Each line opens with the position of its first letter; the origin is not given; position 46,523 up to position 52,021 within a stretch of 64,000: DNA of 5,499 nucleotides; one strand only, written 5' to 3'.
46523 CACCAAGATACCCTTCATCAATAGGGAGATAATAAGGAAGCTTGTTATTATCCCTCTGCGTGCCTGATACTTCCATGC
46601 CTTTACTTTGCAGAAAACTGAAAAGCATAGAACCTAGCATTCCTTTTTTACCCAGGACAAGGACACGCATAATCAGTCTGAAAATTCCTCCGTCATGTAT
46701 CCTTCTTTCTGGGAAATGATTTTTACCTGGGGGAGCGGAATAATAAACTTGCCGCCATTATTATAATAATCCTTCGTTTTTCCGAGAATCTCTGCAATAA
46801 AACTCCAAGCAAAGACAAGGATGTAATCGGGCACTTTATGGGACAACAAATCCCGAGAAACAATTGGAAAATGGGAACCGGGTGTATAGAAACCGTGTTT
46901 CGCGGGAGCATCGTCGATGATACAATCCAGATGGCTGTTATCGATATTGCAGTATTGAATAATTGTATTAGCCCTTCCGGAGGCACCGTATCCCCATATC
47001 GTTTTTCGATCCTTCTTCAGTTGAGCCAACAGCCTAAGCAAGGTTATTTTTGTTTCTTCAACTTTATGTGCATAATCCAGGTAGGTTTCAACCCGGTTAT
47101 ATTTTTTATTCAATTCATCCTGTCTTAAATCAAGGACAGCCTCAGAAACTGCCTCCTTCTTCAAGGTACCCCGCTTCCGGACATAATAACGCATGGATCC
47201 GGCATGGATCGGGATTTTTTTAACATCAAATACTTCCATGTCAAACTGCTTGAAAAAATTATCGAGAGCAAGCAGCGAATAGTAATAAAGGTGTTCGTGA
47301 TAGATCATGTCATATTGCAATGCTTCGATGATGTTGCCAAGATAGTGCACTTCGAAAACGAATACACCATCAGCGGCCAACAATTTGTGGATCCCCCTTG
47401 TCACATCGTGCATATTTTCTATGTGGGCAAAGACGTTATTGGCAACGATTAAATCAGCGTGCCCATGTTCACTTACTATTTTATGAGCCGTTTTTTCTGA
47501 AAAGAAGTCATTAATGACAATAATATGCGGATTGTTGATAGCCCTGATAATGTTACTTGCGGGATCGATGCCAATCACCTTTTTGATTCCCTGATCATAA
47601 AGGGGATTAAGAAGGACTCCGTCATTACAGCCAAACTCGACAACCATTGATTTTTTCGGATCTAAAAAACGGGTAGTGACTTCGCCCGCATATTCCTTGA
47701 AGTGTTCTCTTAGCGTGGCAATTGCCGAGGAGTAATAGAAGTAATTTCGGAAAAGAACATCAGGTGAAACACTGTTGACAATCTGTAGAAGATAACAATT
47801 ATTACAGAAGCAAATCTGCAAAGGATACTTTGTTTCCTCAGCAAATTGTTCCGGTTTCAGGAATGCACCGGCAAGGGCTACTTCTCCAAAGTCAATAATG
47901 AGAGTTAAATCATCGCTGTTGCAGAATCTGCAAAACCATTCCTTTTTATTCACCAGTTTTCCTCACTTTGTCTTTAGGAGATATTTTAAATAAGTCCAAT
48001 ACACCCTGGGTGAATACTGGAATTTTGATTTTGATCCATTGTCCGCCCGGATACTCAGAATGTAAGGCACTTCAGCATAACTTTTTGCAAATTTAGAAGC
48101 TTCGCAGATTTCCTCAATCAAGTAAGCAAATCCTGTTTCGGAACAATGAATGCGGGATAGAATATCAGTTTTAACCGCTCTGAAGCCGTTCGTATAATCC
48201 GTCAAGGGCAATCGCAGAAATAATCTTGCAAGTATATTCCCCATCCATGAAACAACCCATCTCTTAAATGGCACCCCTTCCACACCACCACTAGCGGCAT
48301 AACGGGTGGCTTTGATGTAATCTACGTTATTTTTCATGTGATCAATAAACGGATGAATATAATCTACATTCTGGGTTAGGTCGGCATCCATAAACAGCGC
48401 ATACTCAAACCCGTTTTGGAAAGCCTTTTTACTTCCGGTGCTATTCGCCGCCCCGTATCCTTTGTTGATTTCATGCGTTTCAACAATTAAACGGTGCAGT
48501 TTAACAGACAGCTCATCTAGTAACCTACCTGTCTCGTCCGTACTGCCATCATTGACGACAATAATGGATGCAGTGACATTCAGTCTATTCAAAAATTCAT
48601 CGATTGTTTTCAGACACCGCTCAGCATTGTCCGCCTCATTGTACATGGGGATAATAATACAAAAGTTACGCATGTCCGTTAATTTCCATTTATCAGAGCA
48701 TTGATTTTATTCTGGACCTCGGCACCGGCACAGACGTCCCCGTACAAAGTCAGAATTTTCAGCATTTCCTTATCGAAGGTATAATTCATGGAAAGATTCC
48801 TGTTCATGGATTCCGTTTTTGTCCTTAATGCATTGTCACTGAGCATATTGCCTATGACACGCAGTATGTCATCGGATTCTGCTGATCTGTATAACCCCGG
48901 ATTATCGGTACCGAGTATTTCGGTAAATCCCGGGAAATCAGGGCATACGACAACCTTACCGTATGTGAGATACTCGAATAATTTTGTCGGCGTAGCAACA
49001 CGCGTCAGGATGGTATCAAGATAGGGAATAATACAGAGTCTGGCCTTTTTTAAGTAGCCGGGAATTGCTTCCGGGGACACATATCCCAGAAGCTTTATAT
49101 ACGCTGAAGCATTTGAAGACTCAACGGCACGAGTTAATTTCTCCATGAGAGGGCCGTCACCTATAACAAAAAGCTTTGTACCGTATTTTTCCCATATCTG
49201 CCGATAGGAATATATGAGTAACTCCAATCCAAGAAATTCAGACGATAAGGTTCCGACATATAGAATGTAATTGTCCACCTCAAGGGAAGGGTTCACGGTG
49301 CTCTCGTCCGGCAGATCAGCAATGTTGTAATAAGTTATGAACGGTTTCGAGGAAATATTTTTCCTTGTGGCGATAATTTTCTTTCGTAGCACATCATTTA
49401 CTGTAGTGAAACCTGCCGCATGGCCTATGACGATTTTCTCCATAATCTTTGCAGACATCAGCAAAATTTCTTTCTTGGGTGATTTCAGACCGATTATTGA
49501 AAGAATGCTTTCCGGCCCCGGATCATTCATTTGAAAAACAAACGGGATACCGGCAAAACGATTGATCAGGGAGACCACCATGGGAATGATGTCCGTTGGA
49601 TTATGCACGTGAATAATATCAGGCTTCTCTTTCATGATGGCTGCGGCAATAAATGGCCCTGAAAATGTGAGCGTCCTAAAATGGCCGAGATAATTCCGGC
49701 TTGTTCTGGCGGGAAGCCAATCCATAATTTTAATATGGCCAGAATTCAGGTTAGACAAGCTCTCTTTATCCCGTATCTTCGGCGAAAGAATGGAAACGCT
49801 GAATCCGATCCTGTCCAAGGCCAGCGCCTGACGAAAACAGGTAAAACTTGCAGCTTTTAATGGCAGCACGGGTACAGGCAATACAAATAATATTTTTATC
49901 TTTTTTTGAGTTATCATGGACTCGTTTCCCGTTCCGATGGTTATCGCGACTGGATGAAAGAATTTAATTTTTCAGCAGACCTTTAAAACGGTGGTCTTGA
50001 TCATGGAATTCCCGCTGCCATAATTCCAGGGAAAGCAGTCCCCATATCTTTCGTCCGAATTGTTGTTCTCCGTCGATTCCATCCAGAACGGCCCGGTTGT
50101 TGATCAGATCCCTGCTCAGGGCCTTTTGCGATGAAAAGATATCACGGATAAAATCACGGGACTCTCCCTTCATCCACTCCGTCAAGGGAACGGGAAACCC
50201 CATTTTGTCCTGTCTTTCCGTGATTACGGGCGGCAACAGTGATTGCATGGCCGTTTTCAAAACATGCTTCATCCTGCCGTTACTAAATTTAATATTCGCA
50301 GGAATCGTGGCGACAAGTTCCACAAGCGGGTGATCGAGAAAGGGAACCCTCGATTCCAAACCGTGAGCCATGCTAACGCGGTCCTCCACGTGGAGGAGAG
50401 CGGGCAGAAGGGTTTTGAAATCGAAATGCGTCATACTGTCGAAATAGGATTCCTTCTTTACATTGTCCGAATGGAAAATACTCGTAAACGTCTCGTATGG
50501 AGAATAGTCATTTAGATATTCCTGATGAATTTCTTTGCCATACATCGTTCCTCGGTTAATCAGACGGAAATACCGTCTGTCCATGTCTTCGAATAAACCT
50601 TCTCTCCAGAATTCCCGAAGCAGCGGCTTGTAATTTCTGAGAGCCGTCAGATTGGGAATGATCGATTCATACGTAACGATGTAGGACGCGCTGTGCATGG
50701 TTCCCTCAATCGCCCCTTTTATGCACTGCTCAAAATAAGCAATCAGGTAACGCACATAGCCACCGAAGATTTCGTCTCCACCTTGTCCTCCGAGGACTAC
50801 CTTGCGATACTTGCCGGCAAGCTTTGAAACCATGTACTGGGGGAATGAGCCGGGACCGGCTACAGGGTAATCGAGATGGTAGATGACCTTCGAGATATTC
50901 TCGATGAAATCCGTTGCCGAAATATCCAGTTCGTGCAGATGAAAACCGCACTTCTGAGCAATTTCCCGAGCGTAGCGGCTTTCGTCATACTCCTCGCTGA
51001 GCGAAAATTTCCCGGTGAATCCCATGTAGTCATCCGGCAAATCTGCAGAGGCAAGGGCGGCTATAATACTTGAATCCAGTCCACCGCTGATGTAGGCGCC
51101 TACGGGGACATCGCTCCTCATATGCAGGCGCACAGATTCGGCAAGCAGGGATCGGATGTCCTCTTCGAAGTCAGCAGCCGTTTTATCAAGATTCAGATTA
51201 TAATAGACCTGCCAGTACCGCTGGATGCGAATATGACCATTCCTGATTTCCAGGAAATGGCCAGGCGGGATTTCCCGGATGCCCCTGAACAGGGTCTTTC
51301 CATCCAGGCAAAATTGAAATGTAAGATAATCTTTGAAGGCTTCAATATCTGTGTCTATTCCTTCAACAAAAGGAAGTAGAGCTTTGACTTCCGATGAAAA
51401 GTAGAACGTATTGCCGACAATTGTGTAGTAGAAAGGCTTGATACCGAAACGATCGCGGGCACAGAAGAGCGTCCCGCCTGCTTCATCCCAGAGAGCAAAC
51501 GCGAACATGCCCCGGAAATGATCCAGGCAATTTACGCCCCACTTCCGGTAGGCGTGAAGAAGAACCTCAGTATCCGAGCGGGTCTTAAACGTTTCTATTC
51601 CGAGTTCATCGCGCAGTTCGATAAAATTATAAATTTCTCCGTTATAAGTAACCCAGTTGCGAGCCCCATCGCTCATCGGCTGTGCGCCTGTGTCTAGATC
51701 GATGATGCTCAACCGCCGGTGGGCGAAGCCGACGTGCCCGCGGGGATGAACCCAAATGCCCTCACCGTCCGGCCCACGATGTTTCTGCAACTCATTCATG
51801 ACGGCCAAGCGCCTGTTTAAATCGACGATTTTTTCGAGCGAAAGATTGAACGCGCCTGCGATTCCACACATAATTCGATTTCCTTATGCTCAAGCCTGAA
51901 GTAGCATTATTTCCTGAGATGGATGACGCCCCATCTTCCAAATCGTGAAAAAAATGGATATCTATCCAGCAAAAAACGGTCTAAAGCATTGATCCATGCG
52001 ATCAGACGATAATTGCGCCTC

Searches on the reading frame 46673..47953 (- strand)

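Call 6: search_protein_families(library=pfam, proteins=[window:46673-47953:-], max_evalue=0.0001)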
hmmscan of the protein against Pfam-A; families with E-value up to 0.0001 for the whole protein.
window:46673-47953:- (426 aa): 7 families
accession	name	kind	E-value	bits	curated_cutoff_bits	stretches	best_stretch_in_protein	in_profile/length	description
PF08484.17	Methyltransf_14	-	1e-47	162.3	23.5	1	248-408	1-160/160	C-methyltransferase C-terminal domain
PF13489.12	Methyltransf_23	-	9.9e-22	77.8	27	1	83-241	3-161/164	Methyltransferase domain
PF08421.16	Methyltransf_13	-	7.4e-19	68.1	31.3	1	8-68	1-62/62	Putative zinc binding domain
PF08242.18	Methyltransf_12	-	2.1e-11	44.8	30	1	105-198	1-98/98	Methyltransferase domain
PF08241.18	Methyltransf_11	-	5.9e-09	36.9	21.2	1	106-200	2-95/95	Methyltransferase domain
PF13649.12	Methyltransf_25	-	6.9e-07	30.3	27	1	104-196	1-97/97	Methyltransferase domain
PF13847.12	Methyltransf_31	-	4.2e-06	27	27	1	102-209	5-119/145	Methyltransferase domain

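Call 42: search_protein_families(library=ncbifam, proteins=[window:46673-47953:-], max_evalue=1e-10)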
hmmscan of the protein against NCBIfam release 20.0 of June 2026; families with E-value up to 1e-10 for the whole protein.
window:46673-47953:- (426 aa): 0 families

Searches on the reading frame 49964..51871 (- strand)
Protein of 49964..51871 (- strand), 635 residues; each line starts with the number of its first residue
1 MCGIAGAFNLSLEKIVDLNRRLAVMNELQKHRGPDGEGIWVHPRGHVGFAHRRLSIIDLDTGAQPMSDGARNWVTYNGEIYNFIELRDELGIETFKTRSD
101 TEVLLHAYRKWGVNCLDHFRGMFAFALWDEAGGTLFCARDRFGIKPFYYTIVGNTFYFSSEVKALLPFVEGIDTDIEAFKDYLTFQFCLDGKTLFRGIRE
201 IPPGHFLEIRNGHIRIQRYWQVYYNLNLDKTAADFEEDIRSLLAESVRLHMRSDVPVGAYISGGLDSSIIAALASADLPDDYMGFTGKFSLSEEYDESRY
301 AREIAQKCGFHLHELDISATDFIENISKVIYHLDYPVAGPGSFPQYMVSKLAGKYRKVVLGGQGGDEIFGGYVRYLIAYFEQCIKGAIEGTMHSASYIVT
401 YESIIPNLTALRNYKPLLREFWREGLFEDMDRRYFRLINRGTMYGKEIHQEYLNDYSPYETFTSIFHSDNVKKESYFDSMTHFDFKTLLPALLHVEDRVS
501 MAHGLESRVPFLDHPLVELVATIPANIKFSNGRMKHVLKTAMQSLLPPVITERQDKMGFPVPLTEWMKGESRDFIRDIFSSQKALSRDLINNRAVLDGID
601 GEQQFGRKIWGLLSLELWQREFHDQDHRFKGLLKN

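Call 5: search_protein_families(library=ncbifam, proteins=[window:49964-51871:-], max_evalue=0.001)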
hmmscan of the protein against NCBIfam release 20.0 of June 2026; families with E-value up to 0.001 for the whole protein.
window:49964-51871:- (635 aa): 8 families
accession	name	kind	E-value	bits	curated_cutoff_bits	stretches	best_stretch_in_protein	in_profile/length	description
TIGR01536.1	asn_synth_AEB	equivalog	1.5e-159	532.3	267.1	1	2-559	1-517/517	asparagine synthase (glutamine-hydrolyzing)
TIGR03108.1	eps_aminotran_1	hypoth_equivalog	3.1e-139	465.5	816.9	1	1-617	1-623/628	XrtA/PEP-CTERM system amidotransferase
TIGR03104.1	trio_amidotrans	equivalog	2.6e-110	369.4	570.1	2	1-375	1-383/589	N-acetylglutaminylglutamine amidotransferase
NF006949.0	PRK09431.1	equivalog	1.7e-89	300.8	499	3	1-173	1-173/554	asparagine synthase B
NF033535.1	lass_lactam_cya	exception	3.4e-87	293.6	525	2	1-375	1-382/668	lasso peptide isopeptide bond-forming cyclase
NF033561.1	macrolact_Ik_Al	subfamily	1.7e-25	89.6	300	2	137-369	95-331/561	albusnodin/ikarugamycin family macrolactam cyclase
TIGR01134.1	purF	equivalog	1.8e-07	30.9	350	1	45-168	64-201/432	amidophosphoribosyltransferase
NF011155.0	PRK14561.1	equivalog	1.7e-05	24.6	207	1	260-361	6-101/195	hypothetical protein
